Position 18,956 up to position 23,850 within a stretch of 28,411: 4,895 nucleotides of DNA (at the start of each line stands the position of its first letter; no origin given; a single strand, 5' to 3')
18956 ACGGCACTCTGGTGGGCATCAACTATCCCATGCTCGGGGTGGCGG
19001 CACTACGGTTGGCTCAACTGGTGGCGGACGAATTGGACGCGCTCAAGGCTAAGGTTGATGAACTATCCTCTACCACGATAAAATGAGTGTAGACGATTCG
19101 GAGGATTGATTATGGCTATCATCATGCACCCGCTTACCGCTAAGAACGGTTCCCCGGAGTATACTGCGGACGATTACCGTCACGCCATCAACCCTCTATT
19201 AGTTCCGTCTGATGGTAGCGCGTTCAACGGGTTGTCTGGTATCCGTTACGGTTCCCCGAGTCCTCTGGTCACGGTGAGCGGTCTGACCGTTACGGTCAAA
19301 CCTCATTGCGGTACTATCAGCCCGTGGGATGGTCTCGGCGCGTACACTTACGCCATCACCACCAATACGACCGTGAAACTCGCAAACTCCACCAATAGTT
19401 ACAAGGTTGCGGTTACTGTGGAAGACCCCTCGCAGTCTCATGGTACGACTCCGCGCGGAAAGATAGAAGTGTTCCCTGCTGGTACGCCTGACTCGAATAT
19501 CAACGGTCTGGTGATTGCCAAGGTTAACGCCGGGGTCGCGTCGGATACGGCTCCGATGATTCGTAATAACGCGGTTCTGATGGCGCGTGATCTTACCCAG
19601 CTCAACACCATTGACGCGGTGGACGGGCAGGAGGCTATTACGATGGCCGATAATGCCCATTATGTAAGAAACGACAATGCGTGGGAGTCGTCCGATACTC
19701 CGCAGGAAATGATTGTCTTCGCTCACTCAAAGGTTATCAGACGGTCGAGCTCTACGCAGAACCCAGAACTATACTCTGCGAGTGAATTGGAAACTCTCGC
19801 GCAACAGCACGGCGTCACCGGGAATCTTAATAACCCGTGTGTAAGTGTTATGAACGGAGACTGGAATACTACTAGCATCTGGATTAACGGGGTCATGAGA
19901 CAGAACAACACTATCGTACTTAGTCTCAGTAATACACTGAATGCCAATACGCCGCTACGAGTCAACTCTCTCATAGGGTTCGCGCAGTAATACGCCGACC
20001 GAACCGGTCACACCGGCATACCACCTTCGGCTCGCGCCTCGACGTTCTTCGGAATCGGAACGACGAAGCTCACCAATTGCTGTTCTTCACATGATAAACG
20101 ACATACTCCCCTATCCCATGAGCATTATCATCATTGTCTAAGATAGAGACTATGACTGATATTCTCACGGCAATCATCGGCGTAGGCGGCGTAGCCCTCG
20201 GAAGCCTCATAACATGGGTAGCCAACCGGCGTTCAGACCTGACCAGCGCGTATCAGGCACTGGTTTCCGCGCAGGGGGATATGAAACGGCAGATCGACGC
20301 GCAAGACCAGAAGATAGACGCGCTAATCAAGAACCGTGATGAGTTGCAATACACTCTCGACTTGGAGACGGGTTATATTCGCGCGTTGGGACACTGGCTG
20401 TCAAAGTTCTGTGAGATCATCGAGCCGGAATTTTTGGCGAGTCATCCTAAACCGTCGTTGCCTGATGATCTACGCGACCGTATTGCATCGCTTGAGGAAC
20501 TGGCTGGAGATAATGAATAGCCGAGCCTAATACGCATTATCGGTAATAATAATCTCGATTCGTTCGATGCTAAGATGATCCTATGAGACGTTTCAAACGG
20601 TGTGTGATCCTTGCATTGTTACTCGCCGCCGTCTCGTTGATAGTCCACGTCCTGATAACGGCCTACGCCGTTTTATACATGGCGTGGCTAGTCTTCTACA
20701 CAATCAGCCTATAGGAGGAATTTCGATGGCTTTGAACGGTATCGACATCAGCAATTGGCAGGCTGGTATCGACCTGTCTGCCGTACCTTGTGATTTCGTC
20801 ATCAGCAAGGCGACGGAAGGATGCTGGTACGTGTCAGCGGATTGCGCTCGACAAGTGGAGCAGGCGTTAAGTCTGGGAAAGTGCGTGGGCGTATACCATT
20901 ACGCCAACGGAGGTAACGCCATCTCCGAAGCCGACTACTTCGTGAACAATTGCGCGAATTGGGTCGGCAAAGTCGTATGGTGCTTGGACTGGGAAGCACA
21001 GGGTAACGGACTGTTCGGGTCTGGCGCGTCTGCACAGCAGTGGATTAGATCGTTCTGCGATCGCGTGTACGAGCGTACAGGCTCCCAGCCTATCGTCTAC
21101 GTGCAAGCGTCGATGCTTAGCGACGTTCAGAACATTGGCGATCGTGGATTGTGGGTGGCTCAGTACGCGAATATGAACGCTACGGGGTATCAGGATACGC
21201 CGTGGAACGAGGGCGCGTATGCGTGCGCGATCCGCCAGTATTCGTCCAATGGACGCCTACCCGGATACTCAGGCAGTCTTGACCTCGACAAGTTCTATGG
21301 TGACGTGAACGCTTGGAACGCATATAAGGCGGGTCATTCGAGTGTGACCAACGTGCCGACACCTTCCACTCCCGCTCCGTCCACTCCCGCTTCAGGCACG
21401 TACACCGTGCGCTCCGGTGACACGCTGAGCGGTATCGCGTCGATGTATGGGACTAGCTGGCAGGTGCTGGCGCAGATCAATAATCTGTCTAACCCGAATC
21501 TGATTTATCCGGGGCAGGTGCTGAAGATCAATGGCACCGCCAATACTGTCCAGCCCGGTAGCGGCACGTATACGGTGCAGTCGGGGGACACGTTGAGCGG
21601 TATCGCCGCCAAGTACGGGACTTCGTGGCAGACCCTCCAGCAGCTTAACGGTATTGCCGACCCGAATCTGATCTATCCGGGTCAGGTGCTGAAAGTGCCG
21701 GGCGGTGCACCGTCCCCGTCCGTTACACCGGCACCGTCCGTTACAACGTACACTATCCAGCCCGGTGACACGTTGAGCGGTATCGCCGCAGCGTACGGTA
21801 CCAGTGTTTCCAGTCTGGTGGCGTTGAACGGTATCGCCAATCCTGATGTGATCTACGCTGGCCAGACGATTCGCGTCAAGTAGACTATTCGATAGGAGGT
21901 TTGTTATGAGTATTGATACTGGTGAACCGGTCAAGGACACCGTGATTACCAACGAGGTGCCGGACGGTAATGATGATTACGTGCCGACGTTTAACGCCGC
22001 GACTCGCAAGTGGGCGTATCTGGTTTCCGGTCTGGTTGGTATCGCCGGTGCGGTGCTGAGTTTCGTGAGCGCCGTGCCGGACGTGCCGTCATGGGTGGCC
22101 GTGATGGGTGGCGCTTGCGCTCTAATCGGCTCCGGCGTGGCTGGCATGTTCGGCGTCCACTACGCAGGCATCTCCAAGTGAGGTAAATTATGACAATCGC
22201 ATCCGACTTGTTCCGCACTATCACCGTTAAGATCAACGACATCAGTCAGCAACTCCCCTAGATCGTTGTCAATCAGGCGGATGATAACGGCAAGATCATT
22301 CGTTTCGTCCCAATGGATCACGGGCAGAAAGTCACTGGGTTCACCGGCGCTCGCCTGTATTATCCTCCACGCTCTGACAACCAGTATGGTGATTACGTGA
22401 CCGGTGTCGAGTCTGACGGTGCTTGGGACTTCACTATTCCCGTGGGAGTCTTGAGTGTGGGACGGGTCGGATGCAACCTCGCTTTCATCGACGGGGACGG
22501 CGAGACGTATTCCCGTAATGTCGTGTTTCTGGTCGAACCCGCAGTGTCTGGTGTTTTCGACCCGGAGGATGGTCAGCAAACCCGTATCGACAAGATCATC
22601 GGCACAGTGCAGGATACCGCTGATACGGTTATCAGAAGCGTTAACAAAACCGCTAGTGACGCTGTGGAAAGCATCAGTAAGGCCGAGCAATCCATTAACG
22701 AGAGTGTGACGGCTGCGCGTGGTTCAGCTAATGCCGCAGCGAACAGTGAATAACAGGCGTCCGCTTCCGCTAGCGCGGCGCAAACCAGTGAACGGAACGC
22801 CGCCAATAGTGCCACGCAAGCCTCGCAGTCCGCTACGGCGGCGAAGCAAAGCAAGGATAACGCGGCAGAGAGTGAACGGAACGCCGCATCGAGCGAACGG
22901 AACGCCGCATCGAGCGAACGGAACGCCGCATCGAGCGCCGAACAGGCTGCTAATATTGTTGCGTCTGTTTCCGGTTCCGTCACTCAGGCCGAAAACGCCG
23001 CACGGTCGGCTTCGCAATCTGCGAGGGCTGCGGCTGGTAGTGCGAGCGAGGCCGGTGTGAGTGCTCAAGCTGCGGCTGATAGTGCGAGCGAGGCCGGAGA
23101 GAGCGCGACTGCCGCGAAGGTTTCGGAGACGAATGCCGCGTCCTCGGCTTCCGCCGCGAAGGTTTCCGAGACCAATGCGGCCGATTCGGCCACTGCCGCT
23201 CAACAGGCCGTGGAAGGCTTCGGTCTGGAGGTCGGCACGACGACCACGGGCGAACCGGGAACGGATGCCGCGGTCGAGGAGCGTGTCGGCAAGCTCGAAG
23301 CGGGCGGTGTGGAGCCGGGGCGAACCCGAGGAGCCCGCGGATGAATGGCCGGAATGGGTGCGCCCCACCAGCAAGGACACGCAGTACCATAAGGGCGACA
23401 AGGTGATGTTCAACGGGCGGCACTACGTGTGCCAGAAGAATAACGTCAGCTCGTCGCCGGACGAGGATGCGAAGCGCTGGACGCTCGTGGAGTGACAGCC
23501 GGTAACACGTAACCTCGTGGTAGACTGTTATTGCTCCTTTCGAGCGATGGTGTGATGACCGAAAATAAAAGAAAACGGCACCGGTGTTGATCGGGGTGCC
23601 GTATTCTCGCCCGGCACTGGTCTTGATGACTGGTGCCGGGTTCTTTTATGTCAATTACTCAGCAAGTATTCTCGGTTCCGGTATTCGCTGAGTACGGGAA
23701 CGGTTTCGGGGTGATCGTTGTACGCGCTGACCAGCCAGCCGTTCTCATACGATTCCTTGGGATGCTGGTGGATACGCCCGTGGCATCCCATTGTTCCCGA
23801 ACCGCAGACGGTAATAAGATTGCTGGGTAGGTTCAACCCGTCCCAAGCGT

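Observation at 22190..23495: Fibre-like gene after the holin is broken by an in-frame TAG, an in-frame TAA and a +1 shift at a G4 run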

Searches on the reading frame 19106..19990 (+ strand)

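Call 8: search_protein_families(library=phrogs, proteins=[window:19106-19990:+], max_evalue=0.01)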
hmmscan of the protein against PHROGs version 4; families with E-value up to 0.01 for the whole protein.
window:19106-19990:+ (294 aa): 1 family
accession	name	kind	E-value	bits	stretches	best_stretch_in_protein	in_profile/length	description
phrog_3398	-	head and packaging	4.2e-06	27.3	1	19-128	18-129/359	virion structural protein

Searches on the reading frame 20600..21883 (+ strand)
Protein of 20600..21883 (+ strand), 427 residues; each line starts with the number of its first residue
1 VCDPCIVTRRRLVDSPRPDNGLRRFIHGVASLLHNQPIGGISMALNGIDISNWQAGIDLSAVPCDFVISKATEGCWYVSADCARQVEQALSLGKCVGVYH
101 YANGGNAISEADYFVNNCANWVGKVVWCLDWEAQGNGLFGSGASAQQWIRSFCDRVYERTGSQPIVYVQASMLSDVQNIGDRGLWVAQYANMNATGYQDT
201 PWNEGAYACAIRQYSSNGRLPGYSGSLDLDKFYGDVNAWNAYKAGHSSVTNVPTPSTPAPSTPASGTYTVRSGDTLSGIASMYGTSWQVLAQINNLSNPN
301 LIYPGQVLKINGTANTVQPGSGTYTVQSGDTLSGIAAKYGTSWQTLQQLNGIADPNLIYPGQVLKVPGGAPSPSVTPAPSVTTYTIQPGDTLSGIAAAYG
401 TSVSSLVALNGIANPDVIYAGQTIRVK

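Call 8: search_protein_families(library=phrogs, proteins=[window:20600-21883:+], max_evalue=0.01)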
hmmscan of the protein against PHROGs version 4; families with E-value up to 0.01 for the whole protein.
window:20600-21883:+ (427 aa): 33 families (the best 25 are shown)
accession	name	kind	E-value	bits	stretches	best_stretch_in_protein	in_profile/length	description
phrog_291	-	lysis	2.1e-102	344.5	4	41-248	109-323/509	endolysin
phrog_4602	-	other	2.3e-46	159.5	3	266-318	35-87/220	transglycosylase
phrog_380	-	lysis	1.4e-45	156.6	3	315-371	177-239/309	endolysin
phrog_7348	-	lysis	2.1e-38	132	3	321-369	2104-2152/2564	endolysin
phrog_2742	-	lysis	6.2e-32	112.3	3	378-427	262-311/318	endolysin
phrog_20780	-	unknown function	6.7e-29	101.4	3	323-365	74-116/117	-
phrog_6745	-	lysis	9.8e-29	101.4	1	44-219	3-186/396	endolysin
phrog_5182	-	lysis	3.4e-28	100.2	3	315-374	211-271/321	endolysin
phrog_28394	-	unknown function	7e-26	92.1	3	320-382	65-128/303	-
phrog_13545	-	unknown function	1e-25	91.7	3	381-426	272-317/323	-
phrog_9611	-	lysis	1.5e-24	88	3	237-316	156-229/246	endolysin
phrog_6219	-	lysis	2.1e-24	87.7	1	46-237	3-191/326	endolysin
phrog_14642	-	lysis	2.2e-24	87.1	3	321-375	26-79/215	endolysin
phrog_1274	-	lysis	8.6e-20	71.4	3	323-364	25-66/70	lysM motif protein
phrog_2940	-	unknown function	1.1e-19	71.4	3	248-311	791-856/1279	-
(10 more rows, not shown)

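Call 60: find_related_loci(query=window:20726-21883:+, collection=genome_contigs, flank=3000)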
Query window:20726-21883:+ (385 aa) in genome_contigs; peptide patterns used: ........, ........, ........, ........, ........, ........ (x = any residue, [..] = any of these).
82 stretches matched a pattern; 26 encode a relative of the query (tblastn E <= 1e-3); 26 distinct loci.
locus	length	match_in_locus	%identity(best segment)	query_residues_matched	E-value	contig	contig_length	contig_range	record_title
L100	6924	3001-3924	48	1-385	4e-84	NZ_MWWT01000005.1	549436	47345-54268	Alloscardovia macacae strain DSM 24762 Contig_5, whole genome shotgun sequence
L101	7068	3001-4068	41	1-329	1e-72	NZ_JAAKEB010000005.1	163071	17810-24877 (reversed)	Adlercreutzia sp. ZJ141 Scaffold4_1, whole genome shotgun sequence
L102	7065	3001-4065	40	1-329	5e-72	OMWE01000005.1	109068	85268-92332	uncultured actinobacterium isolate RUG025 genome assembly, contig: scaffold_125, whole genome shotgun sequence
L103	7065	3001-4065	41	1-329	4e-71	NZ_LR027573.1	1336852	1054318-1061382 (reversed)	Olsenella sp. Marseille-P4559, whole genome shotgun sequence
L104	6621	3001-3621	46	3-198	9e-48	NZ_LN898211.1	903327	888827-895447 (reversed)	Olsenella massiliensis strain SIT9, whole genome shotgun sequence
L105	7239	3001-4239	45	210-384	2e-33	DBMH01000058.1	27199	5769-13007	MAG TPA_asm: Rhodanobacteraceae bacterium UBA703 UBA703_contig_1771, whole genome shotgun sequence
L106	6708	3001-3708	37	1-232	5e-31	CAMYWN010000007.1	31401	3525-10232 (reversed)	MAG TPA_asm: uncultured Candidatus Saccharibacteria bacterium isolate SRR10912538_bin.33_metaWRAP_v1.3_MAG genome assemb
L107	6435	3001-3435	42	201-384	7e-20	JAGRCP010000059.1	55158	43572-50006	MAG: Caldilineaceae bacterium isolate HKST-UBA29 2010_67080, whole genome shotgun sequence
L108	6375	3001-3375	43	210-385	1e-19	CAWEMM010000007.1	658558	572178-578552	MAG: uncultured Chloroflexia bacterium isolate MFD02979.bin.2.155 genome assembly, contig: contig_30052, whole genome sh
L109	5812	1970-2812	28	3-384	1e-18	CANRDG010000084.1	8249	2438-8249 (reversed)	MAG: uncultured Clostridia bacterium isolate Lapin-027__bin31 genome assembly, contig: Lapin-027__NODE_9206_length_8249_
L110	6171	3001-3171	54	213-382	2e-14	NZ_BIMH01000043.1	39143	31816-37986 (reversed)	Paenibacillus validus NBRC 15382 PVA01S_CON000043, whole genome shotgun sequence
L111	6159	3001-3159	51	226-384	2e-12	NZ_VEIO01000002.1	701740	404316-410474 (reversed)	Paenibacillus xylanexedens strain DE0019 NODE_2_length_701740_cov_20.102280, whole genome shotgun sequence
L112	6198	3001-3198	45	212-384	7e-12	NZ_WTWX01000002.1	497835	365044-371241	Paenibacillus sp. An7 NODE_2_length_497835_cov_43.380885, whole genome shotgun sequence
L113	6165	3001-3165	58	216-384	4e-12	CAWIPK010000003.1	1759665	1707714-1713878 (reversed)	MAG: uncultured Chloroflexia bacterium isolate MFD01721.bin.1.56 genome assembly, contig: contig_20194, whole genome sho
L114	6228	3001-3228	46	225-384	4e-12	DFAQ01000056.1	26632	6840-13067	MAG TPA_asm: Pelotomaculum sp. UBA3102 UBA3102_contig_532, whole genome shotgun sequence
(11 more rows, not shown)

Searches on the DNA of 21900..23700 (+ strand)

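Call 6: search_dna_similar(query=window:21900-23700:+, collection=phages, mode=near, max_rows=30)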
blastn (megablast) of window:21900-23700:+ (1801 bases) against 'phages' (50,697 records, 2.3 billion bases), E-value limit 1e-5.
No match.

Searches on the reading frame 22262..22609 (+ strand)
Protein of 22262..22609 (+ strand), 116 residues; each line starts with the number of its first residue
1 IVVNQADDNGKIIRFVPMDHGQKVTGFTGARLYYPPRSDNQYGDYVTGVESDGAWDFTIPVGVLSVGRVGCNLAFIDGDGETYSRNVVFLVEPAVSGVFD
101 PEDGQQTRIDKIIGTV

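Call 49: search_protein_representatives(protein=window:22262-22609:+)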
Query: 116 residues. Proteins with E-value up to 0.001 (for the whole library): 44; up to 1e-10: 30; up to 1e-30: 16. The best 44 are listed.
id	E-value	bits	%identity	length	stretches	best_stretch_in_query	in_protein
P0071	7.1e-70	248.8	97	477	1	1-116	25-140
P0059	1.3e-69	247.9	96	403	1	1-116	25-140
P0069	2.2e-69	247.2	97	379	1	1-116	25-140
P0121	2.6e-69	246.9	97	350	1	1-116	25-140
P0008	1.4e-68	244.6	97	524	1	1-116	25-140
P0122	1.8e-68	244.2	96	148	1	3-116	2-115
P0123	4.3e-68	243.0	94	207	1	1-116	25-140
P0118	9.8e-68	241.9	95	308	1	1-116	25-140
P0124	1.0e-67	241.8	94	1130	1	1-116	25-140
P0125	2.0e-67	240.8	96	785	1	1-116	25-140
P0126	2.6e-67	240.5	95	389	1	1-116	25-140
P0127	7.0e-67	239.1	95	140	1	3-112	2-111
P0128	4.8e-55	200.9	81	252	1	1-116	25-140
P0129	7.9e-55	200.2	90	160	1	18-116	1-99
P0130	2.2e-37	143.9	97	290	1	46-116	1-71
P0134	1.0e-24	103.0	49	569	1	1-114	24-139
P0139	1.0e-18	83.7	44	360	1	1-114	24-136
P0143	1.9e-17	79.6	44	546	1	1-115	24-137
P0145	4.7e-17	78.3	45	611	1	1-115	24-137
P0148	2.0e-09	53.7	33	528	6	44-105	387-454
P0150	2.6e-07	46.8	36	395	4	19-66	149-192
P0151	3.7e-07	46.3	35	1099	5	45-92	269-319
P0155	8.9e-05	38.7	34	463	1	2-103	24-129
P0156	1.9e-04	37.6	33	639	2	3-83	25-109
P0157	2.5e-04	37.2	36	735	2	6-70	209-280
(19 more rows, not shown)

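Call 50: search_protein_families(library=pfam, proteins=[P0134, P0139, P0143, P0145, P0148, P0150, P0151, P0155, P0156, P0157], max_evalue=0.01)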
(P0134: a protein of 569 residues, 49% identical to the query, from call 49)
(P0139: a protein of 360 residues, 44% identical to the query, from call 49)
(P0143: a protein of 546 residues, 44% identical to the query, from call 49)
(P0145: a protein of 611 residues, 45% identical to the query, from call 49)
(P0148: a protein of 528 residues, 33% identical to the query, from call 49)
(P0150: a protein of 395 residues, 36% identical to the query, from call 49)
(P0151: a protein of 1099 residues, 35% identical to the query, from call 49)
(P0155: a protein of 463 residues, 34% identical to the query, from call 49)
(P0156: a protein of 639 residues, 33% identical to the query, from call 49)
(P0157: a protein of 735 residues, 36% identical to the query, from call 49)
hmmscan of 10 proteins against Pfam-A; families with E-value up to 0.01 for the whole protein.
P0134 (569 aa): 2 families
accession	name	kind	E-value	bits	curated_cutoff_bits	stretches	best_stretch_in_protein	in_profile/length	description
PF01391.23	Collagen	-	1.7e-16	60.1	27.2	2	271-321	3-53/60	Collagen triple helix repeat (20 copies)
PF10651.15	BppU_N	-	0.008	16.3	23.1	0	9-142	4-141/142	BppU N-terminal domain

P0139 (360 aa): 0 families

P0143 (546 aa): 1 family
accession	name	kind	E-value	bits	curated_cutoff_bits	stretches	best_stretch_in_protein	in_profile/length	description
PF01391.23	Collagen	-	2e-05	24.7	27.2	1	181-215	22-56/60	Collagen triple helix repeat (20 copies)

P0145 (611 aa): 0 families

P0148 (528 aa): 13 families
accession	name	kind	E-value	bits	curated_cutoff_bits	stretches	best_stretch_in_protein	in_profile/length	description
PF19077.6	Big_13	-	9.6e-64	212.7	27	6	95-171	25-102/102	Bacterial Ig-like domain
PF24421.1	Ig_J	-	5.7e-14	52.5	29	0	496-525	72-101/104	Tip attachment protein J, Ig-like domain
PF20622.4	Big_15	-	2.5e-12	46.9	27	0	458-515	17-72/82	Bacterial Ig domain (Big_16)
PF18675.7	HepII_C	-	5.3e-10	39.6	26.1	0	367-400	18-55/88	Heparinase II C-terminal domain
PF13860.13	FlgD_ig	-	2.3e-08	34.4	27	0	41-63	53-75/79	FlgD Ig-like domain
PF11738.13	DUF3298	-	4e-07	31.3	24.1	0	453-492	43-82/84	Protein of unknown function (DUF3298)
PF08526.16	PAD_N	-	4.1e-07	30.8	25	0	247-277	31-61/113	Protein-arginine deiminase (PAD) N-terminal domain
PF25784.1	BigA_N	-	8.5e-07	29.5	24.5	0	467-510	13-63/80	BigA and YdbA N-terminal beta barrel domain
PF24201.1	DUF7426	-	3e-06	28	27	0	198-216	8-29/137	Domain of unknown function (DUF7426)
PF22021.2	RbmA-like_FnIII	-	4.2e-06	27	27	0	318-341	81-105/111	RbmA-like, FnIII domain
PF13364.12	BetaGal_ABD2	-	0.00064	20.9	23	0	472-506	69-104/112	Beta-galactosidase second all-beta domain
PF20812.2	PM2_P3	-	0.003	18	27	0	30-39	42-51/61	Bacteriophage PM2, Viral membrane protein P3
PF18656.6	DUF5633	-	0.008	16.4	23.6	0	387-402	25-40/41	Family of unknown function (DUF5633)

P0150 (395 aa): 13 families
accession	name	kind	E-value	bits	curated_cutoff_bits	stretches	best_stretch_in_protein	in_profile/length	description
PF10670.15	DUF4198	-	6.8e-11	43.1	34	0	141-187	147-197/209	Domain of unknown function (DUF4198)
PF02922.24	CBM_48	-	1.2e-08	35.6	22.4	0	170-190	38-59/83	Carbohydrate-binding module 48 (Isoamylase N-terminal domain)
PF08803.17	ydhR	-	4.8e-06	26.9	27.1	0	67-88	45-66/96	Putative mono-oxygenase ydhR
PF06905.18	FAIM1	-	7.7e-06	26.2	22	0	8-27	4-23/172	Fas apoptotic inhibitory molecule (FAIM1)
PF06029.17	AlkA_N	-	3.4e-05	24.5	26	0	287-331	19-64/118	AlkA N-terminal domain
PF22843.2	CATSPERE_NTD2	-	3.8e-05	24.1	27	0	253-272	67-86/86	CATSPERE second N-terminal domain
PF21207.3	GLOD4_N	-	0.00043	20.4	27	0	87-102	20-35/42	Glyoxalase domain-containing protein 4, N-terminal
PF02918.20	Pertussis_S2S3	-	0.00061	20.1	27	0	299-362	15-77/109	Pertussis toxin, subunit 2 and 3, C-terminal domain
PF03484.21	B5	-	0.0011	19.6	28.6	0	261-285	34-58/67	tRNA synthetase B5 domain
PF16572.11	HlyD_D4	-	0.0017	18.6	26.4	0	112-126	38-52/55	Long alpha hairpin domain of cation efflux system protein, CusB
PF07240.16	Turandot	-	0.0021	18.4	27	0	60-73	46-59/80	Stress-inducible humoral factor Turandot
PF00769.24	ERM_C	-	0.006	17.4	23.4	0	339-357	53-71/77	Ezrin/radixin/moesin family C terminal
PF12092.13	DUF3568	-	0.0088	16.6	23.2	0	61-86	20-45/124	Protein of unknown function (DUF3568)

P0151 (1099 aa): 9 families
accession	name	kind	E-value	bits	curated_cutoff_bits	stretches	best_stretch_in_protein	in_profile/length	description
PF19077.6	Big_13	-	4.7e-35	120.6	27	6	714-778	36-99/102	Bacterial Ig-like domain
PF22783.1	BapA_N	-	1.7e-15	57.2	27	1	12-97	5-86/123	BapA, prefix-like domain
PF13750.12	Big_3_3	-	1.8e-11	44.4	27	0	390-418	117-145/157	Bacterial Ig-like domain (group 3)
PF12245.14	Big_3_2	-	7.3e-09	36.3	23.3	0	376-419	82-120/122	Bacterial Ig-like domain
PF24893.1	DUF7743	-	4.1e-06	26.9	27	0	386-429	62-107/120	Domain of unknown function (DUF7743)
PF22036.2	MoaF_like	-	0.00025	21.3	27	0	918-967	2-50/94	MoaF-like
PF07495.19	Y_Y_Y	-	0.00086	19.6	26.6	0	847-879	30-62/65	Y_Y_Y domain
PF15418.12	DUF4625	-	0.0063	17.2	27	0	736-779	91-130/131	Domain of unknown function (DUF4625)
PF18656.6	DUF5633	-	0.0094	16.2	23.6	0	826-844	22-40/41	Family of unknown function (DUF5633)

P0155 (463 aa): 0 families

P0156 (639 aa): 1 family
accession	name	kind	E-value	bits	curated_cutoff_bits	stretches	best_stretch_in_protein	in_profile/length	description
PF06536.16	Av_adeno_fibre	-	0.0082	16.4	22.7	0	497-529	24-56/56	Avian adenovirus fibre, N-terminal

P0157 (735 aa): 4 families
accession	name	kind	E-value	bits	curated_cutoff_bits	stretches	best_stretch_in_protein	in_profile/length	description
PF19077.6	Big_13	-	4.7e-24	85.3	27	2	421-511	12-101/102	Bacterial Ig-like domain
PF17936.7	Big_6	-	1e-12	48.6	27.6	1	332-400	17-81/83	Bacterial Ig domain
PF12245.14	Big_3_2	-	0.0002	22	23.3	0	346-404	69-122/122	Bacterial Ig-like domain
PF24893.1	DUF7743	-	0.00089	19.4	27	0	469-522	57-111/120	Domain of unknown function (DUF7743)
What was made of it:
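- On BppU_N (PF10651): Relative P0134 scores 16.3 bits against a cut-off of 23.1 (call 50).
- Closest known: BppU. Same: A 49%-identical relative gives a full-length sub-threshold BppU_N match (call 50).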

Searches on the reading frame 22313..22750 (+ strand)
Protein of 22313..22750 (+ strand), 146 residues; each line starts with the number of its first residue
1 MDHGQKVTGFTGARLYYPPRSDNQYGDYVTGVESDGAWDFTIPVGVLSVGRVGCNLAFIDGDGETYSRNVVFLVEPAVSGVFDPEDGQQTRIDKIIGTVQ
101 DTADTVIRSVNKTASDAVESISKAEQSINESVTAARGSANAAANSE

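Call 77: list_cluster_members(proteins=[window:22313-22750:+, window:23057-23341:+])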
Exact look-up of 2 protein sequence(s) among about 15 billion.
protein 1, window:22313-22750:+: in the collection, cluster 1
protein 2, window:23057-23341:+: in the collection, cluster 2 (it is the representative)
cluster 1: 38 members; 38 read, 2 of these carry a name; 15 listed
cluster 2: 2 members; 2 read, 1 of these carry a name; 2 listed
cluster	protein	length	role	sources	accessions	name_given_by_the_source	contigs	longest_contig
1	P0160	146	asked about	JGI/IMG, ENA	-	hypothetical protein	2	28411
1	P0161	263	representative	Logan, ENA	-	-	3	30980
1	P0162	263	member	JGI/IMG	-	hypothetical protein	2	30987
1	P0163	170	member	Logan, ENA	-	-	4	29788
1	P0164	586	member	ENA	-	-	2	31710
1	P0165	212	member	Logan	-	-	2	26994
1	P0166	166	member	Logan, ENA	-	-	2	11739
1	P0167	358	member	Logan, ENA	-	-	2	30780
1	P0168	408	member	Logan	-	-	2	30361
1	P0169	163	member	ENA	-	-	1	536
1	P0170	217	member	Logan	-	-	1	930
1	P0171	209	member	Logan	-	-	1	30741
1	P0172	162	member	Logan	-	-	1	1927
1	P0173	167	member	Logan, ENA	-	-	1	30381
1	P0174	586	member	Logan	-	-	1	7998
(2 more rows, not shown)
